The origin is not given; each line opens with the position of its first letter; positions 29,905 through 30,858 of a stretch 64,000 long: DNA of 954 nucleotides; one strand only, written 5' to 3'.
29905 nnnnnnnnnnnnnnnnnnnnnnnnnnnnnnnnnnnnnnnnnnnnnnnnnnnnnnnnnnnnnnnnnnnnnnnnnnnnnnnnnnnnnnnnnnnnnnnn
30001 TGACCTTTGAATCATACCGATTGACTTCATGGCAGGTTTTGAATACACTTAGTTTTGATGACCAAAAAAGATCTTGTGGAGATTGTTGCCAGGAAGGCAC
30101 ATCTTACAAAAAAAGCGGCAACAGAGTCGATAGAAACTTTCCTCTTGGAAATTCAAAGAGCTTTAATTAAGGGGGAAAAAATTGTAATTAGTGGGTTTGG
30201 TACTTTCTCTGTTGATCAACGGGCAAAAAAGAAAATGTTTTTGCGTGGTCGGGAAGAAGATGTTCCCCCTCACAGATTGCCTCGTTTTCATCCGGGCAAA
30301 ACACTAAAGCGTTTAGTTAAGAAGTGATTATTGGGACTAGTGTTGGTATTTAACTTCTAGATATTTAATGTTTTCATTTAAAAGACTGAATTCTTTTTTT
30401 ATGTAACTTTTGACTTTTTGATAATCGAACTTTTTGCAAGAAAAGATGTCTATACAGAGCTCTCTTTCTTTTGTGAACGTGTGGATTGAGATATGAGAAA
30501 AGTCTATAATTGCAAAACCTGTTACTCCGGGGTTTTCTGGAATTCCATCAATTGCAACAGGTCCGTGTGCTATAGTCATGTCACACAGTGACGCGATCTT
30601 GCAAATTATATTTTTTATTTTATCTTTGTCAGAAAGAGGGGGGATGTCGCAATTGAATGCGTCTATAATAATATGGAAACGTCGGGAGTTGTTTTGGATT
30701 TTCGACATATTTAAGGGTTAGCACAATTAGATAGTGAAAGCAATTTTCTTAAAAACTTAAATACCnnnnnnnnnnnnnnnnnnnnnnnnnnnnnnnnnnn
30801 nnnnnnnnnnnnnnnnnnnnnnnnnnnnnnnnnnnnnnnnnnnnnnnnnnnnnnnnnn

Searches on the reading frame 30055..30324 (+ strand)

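Call 80: search_protein_families(library=pfam, proteins=[window:30055-30324:+], max_evalue=0.01)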
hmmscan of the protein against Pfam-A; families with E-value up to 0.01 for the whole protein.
window:30055-30324:+ (90 aa): 4 families
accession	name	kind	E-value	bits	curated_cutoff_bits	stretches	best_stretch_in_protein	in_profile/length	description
PF00216.26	Bac_DNA_binding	-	1.3e-21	77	22.4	1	2-88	1-89/90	Bacterial DNA-binding protein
PF18175.6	HU-CCDC81_bac_2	-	2.8e-06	27.6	35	1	7-56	3-52/70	CCDC81-like prokaryotic HU domain 2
PF18291.6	HU-HIG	-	0.00047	20.6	26.2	1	2-89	32-119/125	HU domain fused to wHTH, Ig, or Glycine-rich motif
PF18289.6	HU-CCDC81_euk_2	-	0.004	17.6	26.1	1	11-59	10-60/75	CCDC81 eukaryotic HU domain 2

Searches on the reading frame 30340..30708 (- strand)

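Call 80: search_protein_families(library=pfam, proteins=[window:30340-30708:-], max_evalue=0.01)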
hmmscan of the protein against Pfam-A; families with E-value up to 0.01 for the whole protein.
window:30340-30708:- (123 aa): 1 family
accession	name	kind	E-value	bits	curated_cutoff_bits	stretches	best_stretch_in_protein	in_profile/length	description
PF02675.21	AdoMet_dc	-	1.1e-20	74.4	25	1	12-115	1-102/107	S-adenosylmethionine decarboxylase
